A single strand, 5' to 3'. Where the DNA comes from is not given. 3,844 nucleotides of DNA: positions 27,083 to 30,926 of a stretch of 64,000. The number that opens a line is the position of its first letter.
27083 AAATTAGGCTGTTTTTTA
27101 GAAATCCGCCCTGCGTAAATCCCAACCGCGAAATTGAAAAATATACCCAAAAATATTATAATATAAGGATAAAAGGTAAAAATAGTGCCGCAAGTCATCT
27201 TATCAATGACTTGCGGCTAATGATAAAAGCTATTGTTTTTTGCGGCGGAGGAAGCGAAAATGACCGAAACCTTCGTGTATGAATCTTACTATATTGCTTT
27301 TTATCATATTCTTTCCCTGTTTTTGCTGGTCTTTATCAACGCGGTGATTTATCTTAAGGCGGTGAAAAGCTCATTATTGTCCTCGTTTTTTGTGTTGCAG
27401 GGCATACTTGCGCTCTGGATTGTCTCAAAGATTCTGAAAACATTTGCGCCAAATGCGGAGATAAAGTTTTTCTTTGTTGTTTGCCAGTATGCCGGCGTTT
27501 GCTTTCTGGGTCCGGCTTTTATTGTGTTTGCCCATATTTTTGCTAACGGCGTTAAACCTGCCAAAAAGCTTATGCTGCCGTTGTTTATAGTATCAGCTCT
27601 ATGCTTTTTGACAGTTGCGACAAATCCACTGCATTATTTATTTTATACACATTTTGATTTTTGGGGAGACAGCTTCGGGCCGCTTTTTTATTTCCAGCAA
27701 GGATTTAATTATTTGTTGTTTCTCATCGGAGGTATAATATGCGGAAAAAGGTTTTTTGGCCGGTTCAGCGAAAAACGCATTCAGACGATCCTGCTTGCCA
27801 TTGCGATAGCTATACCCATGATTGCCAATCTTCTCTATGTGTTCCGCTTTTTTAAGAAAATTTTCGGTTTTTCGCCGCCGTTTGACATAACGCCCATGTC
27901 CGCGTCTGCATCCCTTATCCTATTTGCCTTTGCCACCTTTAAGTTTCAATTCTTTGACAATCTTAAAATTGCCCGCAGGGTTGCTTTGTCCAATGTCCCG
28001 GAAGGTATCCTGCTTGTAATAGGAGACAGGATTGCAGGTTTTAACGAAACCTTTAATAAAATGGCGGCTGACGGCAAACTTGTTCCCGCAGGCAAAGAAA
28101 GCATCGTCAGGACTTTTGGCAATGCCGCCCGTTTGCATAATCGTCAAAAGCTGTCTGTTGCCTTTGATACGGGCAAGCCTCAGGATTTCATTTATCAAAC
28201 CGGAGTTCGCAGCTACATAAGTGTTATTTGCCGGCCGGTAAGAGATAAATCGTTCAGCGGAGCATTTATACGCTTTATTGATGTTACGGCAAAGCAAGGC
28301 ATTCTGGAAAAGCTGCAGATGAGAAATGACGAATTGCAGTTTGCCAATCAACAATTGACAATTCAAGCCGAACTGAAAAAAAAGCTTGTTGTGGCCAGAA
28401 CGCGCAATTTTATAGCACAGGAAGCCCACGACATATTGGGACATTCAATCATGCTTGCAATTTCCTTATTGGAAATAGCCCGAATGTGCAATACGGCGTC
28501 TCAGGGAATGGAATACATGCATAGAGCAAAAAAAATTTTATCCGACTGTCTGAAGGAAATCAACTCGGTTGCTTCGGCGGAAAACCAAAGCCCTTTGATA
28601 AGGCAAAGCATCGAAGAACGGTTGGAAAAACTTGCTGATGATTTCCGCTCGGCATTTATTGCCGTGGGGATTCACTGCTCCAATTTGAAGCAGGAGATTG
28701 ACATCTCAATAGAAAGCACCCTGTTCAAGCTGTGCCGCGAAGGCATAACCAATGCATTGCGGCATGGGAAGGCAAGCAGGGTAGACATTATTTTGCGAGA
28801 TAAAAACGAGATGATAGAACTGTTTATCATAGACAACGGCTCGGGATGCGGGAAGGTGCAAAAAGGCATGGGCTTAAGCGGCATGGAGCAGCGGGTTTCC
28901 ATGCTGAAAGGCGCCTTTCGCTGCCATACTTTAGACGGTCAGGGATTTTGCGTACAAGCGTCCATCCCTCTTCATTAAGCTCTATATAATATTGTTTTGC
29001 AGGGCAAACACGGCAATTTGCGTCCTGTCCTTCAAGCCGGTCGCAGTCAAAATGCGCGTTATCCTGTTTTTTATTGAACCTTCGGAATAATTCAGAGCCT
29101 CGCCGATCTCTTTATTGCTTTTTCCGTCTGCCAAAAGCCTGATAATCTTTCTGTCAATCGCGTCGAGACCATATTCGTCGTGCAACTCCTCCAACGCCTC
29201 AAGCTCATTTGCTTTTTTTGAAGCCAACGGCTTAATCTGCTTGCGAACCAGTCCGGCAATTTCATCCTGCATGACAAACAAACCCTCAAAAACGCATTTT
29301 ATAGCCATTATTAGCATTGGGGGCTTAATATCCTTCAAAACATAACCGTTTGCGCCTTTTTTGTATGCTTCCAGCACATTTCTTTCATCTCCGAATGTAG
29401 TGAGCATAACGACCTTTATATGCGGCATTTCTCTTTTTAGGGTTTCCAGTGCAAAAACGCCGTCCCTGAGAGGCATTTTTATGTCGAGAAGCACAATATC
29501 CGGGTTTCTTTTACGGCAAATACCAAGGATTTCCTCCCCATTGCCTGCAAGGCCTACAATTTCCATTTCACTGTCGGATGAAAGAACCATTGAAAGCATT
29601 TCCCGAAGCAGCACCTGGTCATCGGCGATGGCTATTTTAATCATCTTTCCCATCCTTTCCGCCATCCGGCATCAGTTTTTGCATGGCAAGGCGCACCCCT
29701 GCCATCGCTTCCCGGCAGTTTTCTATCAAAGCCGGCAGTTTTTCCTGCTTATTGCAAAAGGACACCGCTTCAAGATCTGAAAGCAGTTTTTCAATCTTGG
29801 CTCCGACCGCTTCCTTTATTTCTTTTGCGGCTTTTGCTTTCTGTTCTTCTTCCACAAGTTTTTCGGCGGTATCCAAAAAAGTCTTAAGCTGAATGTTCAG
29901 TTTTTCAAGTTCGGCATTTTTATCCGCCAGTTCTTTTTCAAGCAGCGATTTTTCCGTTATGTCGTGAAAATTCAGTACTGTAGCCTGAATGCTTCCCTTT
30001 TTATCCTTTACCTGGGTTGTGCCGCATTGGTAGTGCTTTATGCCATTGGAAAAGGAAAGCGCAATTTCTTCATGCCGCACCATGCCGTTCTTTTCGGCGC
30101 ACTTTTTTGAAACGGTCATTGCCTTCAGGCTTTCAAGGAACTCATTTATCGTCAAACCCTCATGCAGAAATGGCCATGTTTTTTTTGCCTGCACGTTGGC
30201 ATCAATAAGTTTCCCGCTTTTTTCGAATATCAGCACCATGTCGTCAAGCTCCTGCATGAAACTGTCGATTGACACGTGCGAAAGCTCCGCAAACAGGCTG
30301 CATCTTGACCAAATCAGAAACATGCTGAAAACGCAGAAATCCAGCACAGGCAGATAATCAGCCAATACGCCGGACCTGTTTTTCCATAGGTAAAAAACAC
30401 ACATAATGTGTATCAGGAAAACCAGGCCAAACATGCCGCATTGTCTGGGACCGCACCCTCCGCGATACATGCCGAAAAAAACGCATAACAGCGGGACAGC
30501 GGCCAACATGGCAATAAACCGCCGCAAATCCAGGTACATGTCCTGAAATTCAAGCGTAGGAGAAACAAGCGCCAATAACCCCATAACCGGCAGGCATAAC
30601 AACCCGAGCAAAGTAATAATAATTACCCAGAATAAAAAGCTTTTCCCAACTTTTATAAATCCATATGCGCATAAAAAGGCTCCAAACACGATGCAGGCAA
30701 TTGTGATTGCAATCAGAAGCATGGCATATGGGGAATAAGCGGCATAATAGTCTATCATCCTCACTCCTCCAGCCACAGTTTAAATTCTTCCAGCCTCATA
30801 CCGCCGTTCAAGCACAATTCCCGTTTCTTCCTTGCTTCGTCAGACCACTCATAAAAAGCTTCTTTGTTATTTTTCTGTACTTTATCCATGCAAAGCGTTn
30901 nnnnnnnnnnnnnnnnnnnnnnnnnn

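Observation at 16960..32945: About 16-kb accessory segment framed by two repeat pairs, one derived from the metK 3-prime end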

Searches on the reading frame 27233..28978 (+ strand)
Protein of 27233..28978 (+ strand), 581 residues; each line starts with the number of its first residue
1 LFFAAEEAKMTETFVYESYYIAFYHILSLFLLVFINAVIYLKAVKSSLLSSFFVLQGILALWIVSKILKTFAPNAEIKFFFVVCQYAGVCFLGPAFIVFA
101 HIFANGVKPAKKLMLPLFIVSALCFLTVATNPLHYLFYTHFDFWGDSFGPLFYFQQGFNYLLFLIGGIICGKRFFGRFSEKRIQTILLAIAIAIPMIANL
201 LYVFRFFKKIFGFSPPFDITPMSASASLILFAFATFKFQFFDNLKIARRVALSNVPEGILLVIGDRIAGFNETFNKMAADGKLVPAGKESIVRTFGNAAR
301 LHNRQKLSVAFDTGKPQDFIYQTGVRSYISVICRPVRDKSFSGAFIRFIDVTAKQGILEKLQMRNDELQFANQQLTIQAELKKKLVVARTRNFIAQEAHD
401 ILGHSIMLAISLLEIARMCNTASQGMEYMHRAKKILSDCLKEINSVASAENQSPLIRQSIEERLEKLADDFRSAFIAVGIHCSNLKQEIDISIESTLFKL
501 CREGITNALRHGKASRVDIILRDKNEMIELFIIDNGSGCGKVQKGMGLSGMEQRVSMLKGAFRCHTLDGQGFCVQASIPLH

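Call 10: search_protein_families(library=pfam, proteins=[window:27233-28978:+], max_evalue=0.01)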
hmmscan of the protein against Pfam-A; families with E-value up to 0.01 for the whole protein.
window:27233-28978:+ (581 aa): 3 families
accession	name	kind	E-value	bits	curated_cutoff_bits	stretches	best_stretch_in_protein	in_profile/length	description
PF16927.11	HisKA_7TM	-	2.5e-32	113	28.6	1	29-242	6-221/224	N-terminal 7TM region of histidine kinase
PF02518.31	HATPase_c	-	5.3e-07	30.5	26.4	1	494-580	3-109/111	Histidine kinase-, DNA gyrase B-, and HSP90-like ATPase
PF07730.19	HisKA_3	-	0.00059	20.8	24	1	391-447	2-60/68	Histidine kinase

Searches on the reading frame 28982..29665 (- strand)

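Call 10: search_protein_families(library=pfam, proteins=[window:28982-29665:-], max_evalue=0.01)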
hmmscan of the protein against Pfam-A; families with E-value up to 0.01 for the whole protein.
window:28982-29665:- (227 aa): 9 families
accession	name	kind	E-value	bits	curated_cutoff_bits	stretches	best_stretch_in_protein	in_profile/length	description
PF00072.30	Response_reg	-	2.5e-25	89.2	30.2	1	11-122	1-110/111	Response regulator receiver domain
PF00196.25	GerE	-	6.9e-09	35.6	23.5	1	172-221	8-57/57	Bacterial regulatory proteins, luxR family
PF13404.12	HTH_AsnC-type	-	1.9e-06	28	27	1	167-204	1-40/42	AsnC-type helix-turn-helix domain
PF08281.18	Sigma70_r4_2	-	4.9e-06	26.5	25.7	1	167-206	11-51/54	Sigma-70, region 4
PF13412.12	HTH_24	-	0.0001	22.3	21.9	1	167-204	1-40/48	Winged helix-turn-helix DNA-binding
PF04545.22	Sigma70_r4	-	0.00082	19.3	24.1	1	167-207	5-46/50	Sigma-70, region 4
PF13936.12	HTH_38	-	0.0012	19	27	1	173-204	12-43/44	Helix-turn-helix domain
PF13518.12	HTH_28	-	0.0014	19.1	25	1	173-207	4-38/52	Helix-turn-helix domain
PF13384.12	HTH_23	-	0.0023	18.2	24.6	1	173-205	9-41/50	Homeodomain-like domain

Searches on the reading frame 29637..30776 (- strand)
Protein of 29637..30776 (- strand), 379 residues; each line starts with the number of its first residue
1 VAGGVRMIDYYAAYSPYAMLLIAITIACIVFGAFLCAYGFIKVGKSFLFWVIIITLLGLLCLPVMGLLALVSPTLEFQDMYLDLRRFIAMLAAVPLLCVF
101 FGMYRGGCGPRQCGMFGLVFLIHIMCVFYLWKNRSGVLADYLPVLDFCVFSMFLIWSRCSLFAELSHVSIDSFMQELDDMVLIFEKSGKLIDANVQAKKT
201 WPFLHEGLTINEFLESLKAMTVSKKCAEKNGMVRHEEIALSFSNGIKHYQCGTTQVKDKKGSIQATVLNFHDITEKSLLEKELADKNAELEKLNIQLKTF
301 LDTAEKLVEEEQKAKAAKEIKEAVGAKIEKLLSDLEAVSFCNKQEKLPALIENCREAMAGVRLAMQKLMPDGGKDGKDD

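Call 10: search_protein_families(library=pfam, proteins=[window:29637-30776:-], max_evalue=0.01)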
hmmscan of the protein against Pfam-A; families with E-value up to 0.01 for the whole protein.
window:29637-30776:- (379 aa): 1 family
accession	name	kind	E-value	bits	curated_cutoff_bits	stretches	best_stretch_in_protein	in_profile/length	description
PF16712.10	SCAB_CC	-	0.0031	17.8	25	1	280-357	50-128/168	Coiled-coil regions of plant-specific actin-binding protein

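Call 47: search_protein_families(library=ncbifam, proteins=[window:29637-30776:-], max_evalue=0.1)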
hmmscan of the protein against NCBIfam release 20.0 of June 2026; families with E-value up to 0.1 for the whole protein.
window:29637-30776:- (379 aa): 3 families
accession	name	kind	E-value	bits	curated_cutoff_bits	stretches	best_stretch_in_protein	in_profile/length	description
NF008468.0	PRK11360.1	equivalog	0.00022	19.7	646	1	171-285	271-389/616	two-component system sensor histidine kinase AtoS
NF033092.0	HK_WalK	equivalog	0.015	13.8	725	1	170-282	260-371/594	cell wall metabolism sensor histidine kinase WalK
NF046044.1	PnpS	equivalog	0.024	13.6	400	1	169-282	56-169/390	two-component system histidine kinase PnpS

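Call 52: find_homologous_proteins(query=window:29637-30776:-)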
Query window:29637-30776:- (379 aa): 21 proteins with E <= 0.001 among 8000 candidates.
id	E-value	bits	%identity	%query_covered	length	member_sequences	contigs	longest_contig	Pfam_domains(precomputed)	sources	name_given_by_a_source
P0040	3.2e-246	834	100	98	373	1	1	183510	-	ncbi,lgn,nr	ncbi:MAG: hypothetical protein HPY66_1513 [Firmicutes bacterium]|nr:hypothetical protein [Bacillota 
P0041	1.1e-202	691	82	98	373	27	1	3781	-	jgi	-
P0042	4.4e-202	689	83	98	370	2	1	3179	-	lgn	-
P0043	1.1e-201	688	82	98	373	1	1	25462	-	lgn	-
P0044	4.4e-191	653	78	98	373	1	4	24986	-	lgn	-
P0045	2.6e-186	637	77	98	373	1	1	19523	-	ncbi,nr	ncbi:MAG: PAS domain-containing protein [Peptococcaceae bacterium]|nr:PAS domain-containing protein 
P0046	5.4e-184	630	76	98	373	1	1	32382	-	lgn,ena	-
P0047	7.2e-183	626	76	99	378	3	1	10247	-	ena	-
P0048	1.7e-182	625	75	98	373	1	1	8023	-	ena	-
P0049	1.4e-180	618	75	98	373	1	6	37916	-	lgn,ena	-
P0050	6.9e-174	596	71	100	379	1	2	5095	-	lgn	-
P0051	5.5e-171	587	70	98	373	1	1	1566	-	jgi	-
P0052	2.6e-170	585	71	98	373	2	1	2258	-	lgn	-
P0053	5.9e-156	537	65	99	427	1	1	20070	-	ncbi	-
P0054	5.1e-138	478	59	98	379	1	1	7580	-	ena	-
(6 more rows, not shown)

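Call 53: find_encoding_contigs(protein=P0043, flank=10000, max_places=2)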
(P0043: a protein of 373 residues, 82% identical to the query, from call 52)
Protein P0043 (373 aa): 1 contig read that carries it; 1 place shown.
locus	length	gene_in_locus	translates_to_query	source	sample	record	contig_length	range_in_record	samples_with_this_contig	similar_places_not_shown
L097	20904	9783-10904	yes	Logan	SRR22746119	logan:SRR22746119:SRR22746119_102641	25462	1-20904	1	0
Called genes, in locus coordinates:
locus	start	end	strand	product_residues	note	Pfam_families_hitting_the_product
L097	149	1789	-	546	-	PF05598:DUF772, PF01609:DDE_Tnp_1 (faint), PF13751:DDE_Tnp_1_6 (faint)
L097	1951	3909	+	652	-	-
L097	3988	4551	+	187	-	-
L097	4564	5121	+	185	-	-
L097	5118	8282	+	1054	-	-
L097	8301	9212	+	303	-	-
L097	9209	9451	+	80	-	-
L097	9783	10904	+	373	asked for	-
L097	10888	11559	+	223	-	PF00072:Response_reg, PF00196:GerE, PF08281:Sigma70_r4_2 (weak), PF13404:HTH_AsnC-type (weak)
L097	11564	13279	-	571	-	PF16927:HisKA_7TM, PF02518:HATPase_c (weak)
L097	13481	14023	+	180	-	-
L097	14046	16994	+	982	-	-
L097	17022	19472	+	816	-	PF13432:TPR_16 (faint), PF13428:TPR_14 (faint), PF13431:TPR_17 (faint), PF13414:TPR_11 (faint), PF13181:TPR_8 (faint), PF14559:TPR_19 (weak), PF00515:TPR_1 (weak), PF07719:TPR_2 (weak)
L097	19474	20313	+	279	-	PF13174:TPR_6 (faint), PF12895:ANAPC3 (faint), PF07719:TPR_2 (faint), PF24575:TPR_Slam (faint), PF00515:TPR_1 (faint), PF13176:TPR_7 (faint), PF13432:TPR_16 (weak), PF14559:TPR_19, +8 more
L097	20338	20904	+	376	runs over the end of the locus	-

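Call 54: find_encoding_contigs(protein=P0045, flank=10000, max_places=2)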
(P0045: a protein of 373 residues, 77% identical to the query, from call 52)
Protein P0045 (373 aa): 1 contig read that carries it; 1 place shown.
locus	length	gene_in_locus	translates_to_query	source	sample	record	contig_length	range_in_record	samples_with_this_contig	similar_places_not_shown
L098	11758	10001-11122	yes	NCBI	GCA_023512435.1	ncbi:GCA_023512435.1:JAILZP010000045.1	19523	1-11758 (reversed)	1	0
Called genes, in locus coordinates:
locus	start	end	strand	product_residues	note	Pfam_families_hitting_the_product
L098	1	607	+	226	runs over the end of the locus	PF01791:DeoC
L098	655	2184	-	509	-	PF00501:AMP-binding, PF13193:AMP-binding_C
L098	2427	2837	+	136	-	PF03061:4HBT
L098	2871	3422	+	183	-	PF08668:HDOD (faint), PF01966:HD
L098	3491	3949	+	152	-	PF01668:SmpB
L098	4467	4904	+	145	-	PF13527:Acetyltransf_9 (weak), PF00583:Acetyltransf_1, PF13508:Acetyltransf_7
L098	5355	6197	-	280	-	PF12801:Fer4_5 (faint), PF13237:Fer4_10 (weak), PF12838:Fer4_7 (weak), PF13187:Fer4_9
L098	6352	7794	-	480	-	PF00392:GntR, PF00155:Aminotran_1_2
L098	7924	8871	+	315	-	PF00892:EamA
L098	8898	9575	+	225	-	PF03483:B3_4 (weak)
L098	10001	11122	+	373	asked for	-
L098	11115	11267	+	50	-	-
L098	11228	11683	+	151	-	PF00072:Response_reg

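Call 70: search_protein_families(library=pfam, proteins=[L097:1951-3909:+, L097:3988-4551:+, L097:4564-5121:+, L097:5118-8282:+, L097:8301-9212:+, L097:9209-9451:+, L097:149-1789:-], max_evalue=0.01)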
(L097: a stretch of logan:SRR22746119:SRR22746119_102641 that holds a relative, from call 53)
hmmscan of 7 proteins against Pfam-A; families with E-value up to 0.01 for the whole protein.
L097:1951-3909:+ (652 aa): 1 family
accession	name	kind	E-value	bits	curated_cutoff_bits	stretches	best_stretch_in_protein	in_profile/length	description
PF02095.21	Extensin_1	-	0.0062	16.8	105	1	491-552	70-131/171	Extensin-like protein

L097:3988-4551:+ (187 aa): 0 families

L097:4564-5121:+ (185 aa): 0 families

L097:5118-8282:+ (1054 aa): 0 families

L097:8301-9212:+ (303 aa): 0 families

L097:9209-9451:+ (80 aa): 1 family
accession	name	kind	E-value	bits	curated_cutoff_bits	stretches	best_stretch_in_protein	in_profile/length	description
PF02534.20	T4SS-DNA_transf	-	0.00036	19.9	20.1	1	7-50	395-438/468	Type IV secretory system Conjugative DNA transfer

L097:149-1789:- (546 aa): 3 families
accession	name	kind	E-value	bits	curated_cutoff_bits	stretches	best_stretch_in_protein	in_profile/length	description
PF05598.16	DUF772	-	1.1e-17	64.2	23.1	1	55-123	1-73/74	Transposase domain (DUF772)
PF13751.12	DDE_Tnp_1_6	-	7.5e-08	33.1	25.1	1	486-533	77-124/125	Transposase DDE domain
PF01609.27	DDE_Tnp_1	-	1.1e-07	32.2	23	1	229-315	21-105/200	Transposase DDE domain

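Call 72: find_encoding_contigs(protein=P0049, flank=10000, max_places=4)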
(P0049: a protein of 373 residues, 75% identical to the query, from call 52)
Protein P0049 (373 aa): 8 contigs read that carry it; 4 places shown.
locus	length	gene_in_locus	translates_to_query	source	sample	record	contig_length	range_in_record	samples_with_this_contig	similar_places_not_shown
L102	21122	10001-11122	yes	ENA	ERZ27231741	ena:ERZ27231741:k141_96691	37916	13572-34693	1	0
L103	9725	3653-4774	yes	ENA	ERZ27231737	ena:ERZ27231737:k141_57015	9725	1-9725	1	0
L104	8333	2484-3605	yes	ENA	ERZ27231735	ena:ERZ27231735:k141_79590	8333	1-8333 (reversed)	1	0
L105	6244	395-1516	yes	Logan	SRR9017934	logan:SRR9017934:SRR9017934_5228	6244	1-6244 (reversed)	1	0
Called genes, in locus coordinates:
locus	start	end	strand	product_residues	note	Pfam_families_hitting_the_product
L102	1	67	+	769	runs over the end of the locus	PF03636:Glyco_hydro_65N, PF03632:Glyco_hydro_65m, PF03633:Glyco_hydro_65C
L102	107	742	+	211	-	PF00702:Hydrolase, PF13419:HAD_2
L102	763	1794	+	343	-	PF02685:Glucokinase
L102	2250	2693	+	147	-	-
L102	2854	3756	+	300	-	PF13487:HD_5, PF01966:HD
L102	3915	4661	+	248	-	PF04402:SIMPL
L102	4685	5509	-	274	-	PF00072:Response_reg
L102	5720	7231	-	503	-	PF00041:fn3, PF00704:Glyco_hydro_18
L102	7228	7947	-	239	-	PF01385:OrfB_IS605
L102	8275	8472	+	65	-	PF12728:HTH_17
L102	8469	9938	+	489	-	PF00474:SSF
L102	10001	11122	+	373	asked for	-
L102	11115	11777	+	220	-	PF00072:Response_reg, PF00196:GerE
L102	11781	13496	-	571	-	PF16927:HisKA_7TM, PF02518:HATPase_c (faint)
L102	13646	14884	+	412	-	-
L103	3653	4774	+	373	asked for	-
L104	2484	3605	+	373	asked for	-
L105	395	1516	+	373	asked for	-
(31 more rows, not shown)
